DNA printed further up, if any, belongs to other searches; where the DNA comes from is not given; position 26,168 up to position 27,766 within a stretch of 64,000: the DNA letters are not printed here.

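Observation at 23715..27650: LarA-like racemase co-operonic with GlcF/GlcD-like dehydrogenase subunits; LarB/C/E maturases absent from the window; palindromic operator upstream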

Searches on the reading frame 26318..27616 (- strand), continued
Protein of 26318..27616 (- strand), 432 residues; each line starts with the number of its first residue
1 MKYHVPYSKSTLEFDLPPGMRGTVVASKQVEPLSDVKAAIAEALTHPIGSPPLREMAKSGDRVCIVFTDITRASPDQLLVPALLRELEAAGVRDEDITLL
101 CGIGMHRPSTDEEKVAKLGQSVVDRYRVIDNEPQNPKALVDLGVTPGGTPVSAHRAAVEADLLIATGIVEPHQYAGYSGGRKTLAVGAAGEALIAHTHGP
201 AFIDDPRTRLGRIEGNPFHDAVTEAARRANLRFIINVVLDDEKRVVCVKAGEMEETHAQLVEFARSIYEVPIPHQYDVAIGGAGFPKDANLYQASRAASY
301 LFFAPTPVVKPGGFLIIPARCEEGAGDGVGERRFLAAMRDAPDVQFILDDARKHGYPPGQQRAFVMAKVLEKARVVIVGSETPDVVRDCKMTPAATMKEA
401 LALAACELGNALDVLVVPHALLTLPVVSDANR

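Call 31: find_related_loci(query=P0001, collection=genome_contigs, flank=10000)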
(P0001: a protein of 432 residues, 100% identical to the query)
Query P0001 (432 aa) in genome_contigs; peptide patterns used: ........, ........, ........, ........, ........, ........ (x = any residue, [..] = any of these).
598 stretches matched a pattern; 530 encode a relative of the query (tblastn E <= 1e-3); the best 80 are kept; 80 distinct loci.
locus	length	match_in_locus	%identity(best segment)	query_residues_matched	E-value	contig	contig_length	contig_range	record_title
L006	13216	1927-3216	88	3-432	0e+0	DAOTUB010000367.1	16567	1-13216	MAG TPA_asm: Anaerolineae bacterium isolate F17_41 k129_2931153, whole genome shotgun sequence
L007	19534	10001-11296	88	1-432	0e+0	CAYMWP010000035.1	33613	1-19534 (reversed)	MAG TPA_asm: uncultured Anaerolineales bacterium isolate binchicken_co334_151 genome assembly, contig: NODE_2098_length_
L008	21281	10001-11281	86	2-428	0e+0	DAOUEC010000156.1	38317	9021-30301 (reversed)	MAG TPA_asm: Anaerolineae bacterium isolate N3_163 k131_116966, whole genome shotgun sequence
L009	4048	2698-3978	86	3-429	0e+0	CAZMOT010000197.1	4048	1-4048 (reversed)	MAG TPA_asm: uncultured Anaerolineales bacterium isolate SRP068000_co2_90 genome assembly, contig: NODE_36880_length_404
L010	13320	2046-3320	86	3-427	0e+0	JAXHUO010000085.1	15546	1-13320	MAG: Chloroflexota bacterium isolate MAG53_tar_biofilm MAG53_85, whole genome shotgun sequence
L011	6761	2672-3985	83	3-432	0e+0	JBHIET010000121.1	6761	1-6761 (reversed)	MAG: Anaerolineae bacterium isolate b2.sp2_bin.30 NODE_4377_length_6761_cov_9.404116, whole genome shotgun sequence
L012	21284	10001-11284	85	1-428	0e+0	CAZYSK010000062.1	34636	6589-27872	MAG TPA_asm: uncultured Anaerolineales bacterium isolate binchicken_co334_204 genome assembly, contig: NODE_2005_length_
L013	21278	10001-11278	85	3-428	0e+0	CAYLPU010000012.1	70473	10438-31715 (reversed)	MAG TPA_asm: uncultured Anaerolineales bacterium isolate binchicken_co243_290 genome assembly, contig: NODE_189_length_7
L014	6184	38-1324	85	1-429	0e+0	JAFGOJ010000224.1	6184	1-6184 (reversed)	MAG: Anaerolineae bacterium isolate Zod_Metabat.614 k87_3243267, whole genome shotgun sequence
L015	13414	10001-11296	84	3-425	0e+0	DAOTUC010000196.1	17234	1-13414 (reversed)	MAG TPA_asm: Anaerolineae bacterium isolate F17_42 k129_3115672, whole genome shotgun sequence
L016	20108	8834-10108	83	3-427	0e+0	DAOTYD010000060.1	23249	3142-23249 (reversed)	MAG TPA_asm: Anaerolineae bacterium isolate H23_305 k115_645255, whole genome shotgun sequence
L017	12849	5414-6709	83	1-432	0e+0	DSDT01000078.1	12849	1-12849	MAG TPA_asm: Chloroflexota bacterium isolate SpSt-1225 Ga0129302_1002581, whole genome shotgun sequence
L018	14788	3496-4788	82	2-432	0e+0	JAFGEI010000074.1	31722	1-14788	MAG: Anaerolineae bacterium isolate Zod_Metabat.1220 k87_3060929, whole genome shotgun sequence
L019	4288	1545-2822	86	3-428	0e+0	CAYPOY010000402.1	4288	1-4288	MAG TPA_asm: uncultured Anaerolineales bacterium isolate SRP214966_co5_314 genome assembly, contig: NODE_25363_length_42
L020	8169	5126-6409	84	1-428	0e+0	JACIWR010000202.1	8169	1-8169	MAG: Anaerolineae bacterium isolate MAG-31 Anaerolineae_A3_bin18_Scaffold_202, whole genome shotgun sequence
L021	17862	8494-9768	85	3-427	0e+0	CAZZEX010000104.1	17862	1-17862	MAG TPA_asm: uncultured Anaerolineales bacterium isolate SRP214966_co5_324 genome assembly, contig: NODE_2586_length_178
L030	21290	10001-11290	80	2-427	0e+0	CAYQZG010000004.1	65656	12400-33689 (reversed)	MAG TPA_asm: uncultured Anaerolineales bacterium isolate binchicken_co15_218 genome assembly, contig: NODE_98_length_656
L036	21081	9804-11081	77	3-428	0e+0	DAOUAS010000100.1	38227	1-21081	MAG TPA_asm: Anaerolineales bacterium isolate H66_681 k113_175305, whole genome shotgun sequence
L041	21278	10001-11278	77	3-428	0e+0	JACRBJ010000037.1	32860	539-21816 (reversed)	MAG: Chloroflexi bacterium isolate NC_groundwater_1617_Pr3_B-0.1um_54_22 SR-2_scaffold_141_1607719, whole genome shotgun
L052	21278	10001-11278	77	3-428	0e+0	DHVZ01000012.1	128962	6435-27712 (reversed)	MAG TPA_asm: Anaerolineales bacterium UBA5195 UBA5195_contig_1231, whole genome shotgun sequence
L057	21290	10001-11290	77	3-428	0e+0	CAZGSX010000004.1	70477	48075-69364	MAG TPA_asm: uncultured Anaerolineales bacterium isolate SRP319275_co2_215 genome assembly, contig: NODE_109_length_7047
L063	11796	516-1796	79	1-427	0e+0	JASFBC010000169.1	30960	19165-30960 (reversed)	MAG: Anaerolineae bacterium isolate PO_4 k141_226206, whole genome shotgun sequence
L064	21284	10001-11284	73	1-428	0e+0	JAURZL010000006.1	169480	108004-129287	MAG: Anaerolineaceae bacterium isolate E6_concoct.bin.151 E6_k141_369598, whole genome shotgun sequence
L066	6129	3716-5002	77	3-431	0e+0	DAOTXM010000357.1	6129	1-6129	MAG TPA_asm: Anaerolineales bacterium isolate H21_254 k133_687196, whole genome shotgun sequence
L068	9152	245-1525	78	3-429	0e+0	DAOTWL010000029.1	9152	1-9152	MAG TPA_asm: Anaerolineae bacterium isolate H13_138 k109_363527, whole genome shotgun sequence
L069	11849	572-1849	75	2-427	0e+0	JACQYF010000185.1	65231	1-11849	MAG: Chloroflexi bacterium isolate NC_groundwater_1534_Pr4_S-0.65um_60_13 SR1-18-Sp65_coassembly_scaffold_615103, whole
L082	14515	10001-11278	82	3-428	0e+0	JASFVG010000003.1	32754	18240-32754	MAG: Anaerolineae bacterium isolate D1105M20metaG_Bin_199 D1105M20metaG_FD_scaffold_270_c1, whole genome shotgun sequenc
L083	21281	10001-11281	74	2-428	0e+0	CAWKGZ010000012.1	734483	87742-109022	MAG: uncultured Chloroflexia bacterium isolate MFD04716.bin.2.174 genome assembly, contig: contig_6153, whole genome sho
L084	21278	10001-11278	77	3-428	0e+0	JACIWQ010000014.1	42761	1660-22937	MAG: Thermoflexales bacterium isolate MAG-30 Thermoflexales_E3_bin20_Scaffold_14, whole genome shotgun sequence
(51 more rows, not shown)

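Call 34: search_protein_representatives(protein=P0001)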
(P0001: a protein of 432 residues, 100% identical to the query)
Query: 432 residues. Proteins with E-value up to 0.001 (for the whole library): 7421; up to 1e-10: 4546; up to 1e-30: 1621. The best 150 are listed.
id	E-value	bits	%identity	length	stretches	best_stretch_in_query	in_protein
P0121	1.0e-153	528.7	58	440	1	3-428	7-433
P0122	1.7e-117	409.4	50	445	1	1-428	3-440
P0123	6.1e-116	404.3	65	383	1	2-288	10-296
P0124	2.0e-113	396.0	44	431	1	4-427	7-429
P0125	1.7e-112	392.9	46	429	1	4-427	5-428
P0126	1.9e-109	382.9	43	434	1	3-428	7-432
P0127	1.6e-107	376.5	50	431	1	16-427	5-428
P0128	1.8e-107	376.3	42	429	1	3-427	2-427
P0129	1.9e-107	376.3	46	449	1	12-427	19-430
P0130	1.7e-106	373.2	48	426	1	4-425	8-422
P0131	1.0e-104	367.3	68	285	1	87-331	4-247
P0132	9.2e-103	360.8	41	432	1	4-424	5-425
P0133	6.9e-102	358.0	39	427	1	3-428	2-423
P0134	2.1e-99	349.8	44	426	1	2-427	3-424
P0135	1.2e-98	347.2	45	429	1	12-420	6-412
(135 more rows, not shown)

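Call 36: search_protein_families(library=pfam, proteins=[L041:11289-12278:+, L030:8734-9948:+, L052:8298-9359:-, L064:9271-9672:-, L066:1106-2116:-, L069:5049-6860:+, L083:20223-21161:+, L057:5101-6585:+, L021:14619-16610:+, L003:8396-9499:+], max_evalue=0.00001)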
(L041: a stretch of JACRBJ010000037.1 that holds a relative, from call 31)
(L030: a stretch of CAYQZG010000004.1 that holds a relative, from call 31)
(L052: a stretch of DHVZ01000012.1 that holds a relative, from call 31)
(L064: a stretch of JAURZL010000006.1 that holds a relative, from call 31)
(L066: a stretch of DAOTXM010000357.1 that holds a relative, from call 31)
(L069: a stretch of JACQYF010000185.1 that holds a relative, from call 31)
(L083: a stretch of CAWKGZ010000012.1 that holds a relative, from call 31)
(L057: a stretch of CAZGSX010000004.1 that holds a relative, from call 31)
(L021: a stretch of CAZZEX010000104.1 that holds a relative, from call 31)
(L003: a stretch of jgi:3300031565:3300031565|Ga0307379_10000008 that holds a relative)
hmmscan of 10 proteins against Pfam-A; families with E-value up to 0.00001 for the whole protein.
L041:11289-12278:+ (329 aa): 3 families
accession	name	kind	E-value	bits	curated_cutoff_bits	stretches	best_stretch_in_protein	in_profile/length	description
PF00107.32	ADH_zinc_N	-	2.7e-14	53.7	31.8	1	155-277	2-120/129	Zinc-binding dehydrogenase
PF16912.11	Glu_dehyd_C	-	2.9e-10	40.4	34.9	1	125-325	6-210/211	Glucose dehydrogenase C-terminus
PF08240.17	ADH_N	-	1.8e-07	31.8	23.5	1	34-114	5-103/104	Alcohol dehydrogenase GroES-like domain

L030:8734-9948:+ (404 aa): 5 families
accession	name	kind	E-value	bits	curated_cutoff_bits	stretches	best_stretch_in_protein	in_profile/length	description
PF05496.18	RuvB_N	-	9e-77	256.7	27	1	86-243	1-158/159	Holliday junction DNA helicase RuvB P-loop domain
PF17864.7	AAA_lid_4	-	8.7e-30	102.7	27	1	247-320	1-74/74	RuvB AAA lid domain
PF05491.19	RuvB_C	-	2.2e-25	88.8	24.7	1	322-391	2-71/72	RuvB C-terminal winged helix domain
PF00004.35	AAA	-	2.3e-20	73.8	21.2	1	121-244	1-129/131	ATPase family associated with various cellular activities (AAA)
PF07728.20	AAA_5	-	1.2e-07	32.2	22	1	120-238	1-139/139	AAA domain (dynein-related subfamily)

L052:8298-9359:- (353 aa): 0 families

L064:9271-9672:- (133 aa): 2 families
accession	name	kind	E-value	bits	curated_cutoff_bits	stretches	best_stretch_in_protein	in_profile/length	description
PF07883.17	Cupin_2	-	2.5e-14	53.2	27.2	1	58-124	6-70/70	Cupin domain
PF16867.11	DMSP_lyase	-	6.2e-06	26.5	27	1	50-118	95-160/162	Dimethlysulfonioproprionate lyase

L066:1106-2116:- (336 aa): 1 family
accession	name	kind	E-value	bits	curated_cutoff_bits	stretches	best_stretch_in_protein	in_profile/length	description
PF02633.19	Creatininase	-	3.6e-48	164.5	31.3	1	38-289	2-238/238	Creatinine amidohydrolase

L069:5049-6860:+ (603 aa): 2 families
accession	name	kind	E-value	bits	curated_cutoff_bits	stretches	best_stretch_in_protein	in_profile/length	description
PF01314.23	AFOR_C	-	8.5e-66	223.1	27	1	256-584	4-346/385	Aldehyde ferredoxin oxidoreductase, domains 2 & 3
PF02730.20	AFOR_N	-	4.7e-61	206.5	29.8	1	36-237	2-197/199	Aldehyde ferredoxin oxidoreductase, N-terminal domain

L083:20223-21161:+ (312 aa): 4 families
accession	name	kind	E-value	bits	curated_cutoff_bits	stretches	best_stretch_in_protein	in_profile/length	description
PF01614.24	IclR_C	-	3.5e-42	144.3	24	1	128-296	3-172/174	Bacterial transcriptional regulator IclR C-terminal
PF09339.16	HTH_IclR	-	7.8e-19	67.6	22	1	59-109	1-51/52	IclR helix-turn-helix domain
PF12802.13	MarR_2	-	2.5e-07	31.2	27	1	73-109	17-53/61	MarR family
PF13412.12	HTH_24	-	1.5e-06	28.1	21.9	1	64-105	6-46/48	Winged helix-turn-helix DNA-binding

L057:5101-6585:+ (494 aa): 1 family
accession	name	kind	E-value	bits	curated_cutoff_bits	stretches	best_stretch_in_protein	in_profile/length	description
PF01212.27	Beta_elim_lyase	-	3.3e-77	260.1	27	1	83-459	1-286/288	Beta-eliminating lyase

L021:14619-16610:+ (663 aa): 1 family
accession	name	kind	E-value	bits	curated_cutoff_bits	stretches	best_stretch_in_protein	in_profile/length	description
PF11028.14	TMEM260-like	-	1e-12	48.6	24.2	1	60-211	1-170/179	Protein O-mannosyl-transferase TMEM260-like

L003:8396-9499:+ (367 aa): 1 family
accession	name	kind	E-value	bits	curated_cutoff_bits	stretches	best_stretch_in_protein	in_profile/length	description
PF02615.19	Ldh_2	-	9.1e-129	429.8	38.8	1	9-353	2-332/333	Malate/L-lactate dehydrogenase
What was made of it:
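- Ldh_2 family members include L-lactate dehydrogenases (Pfam name, call 36).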
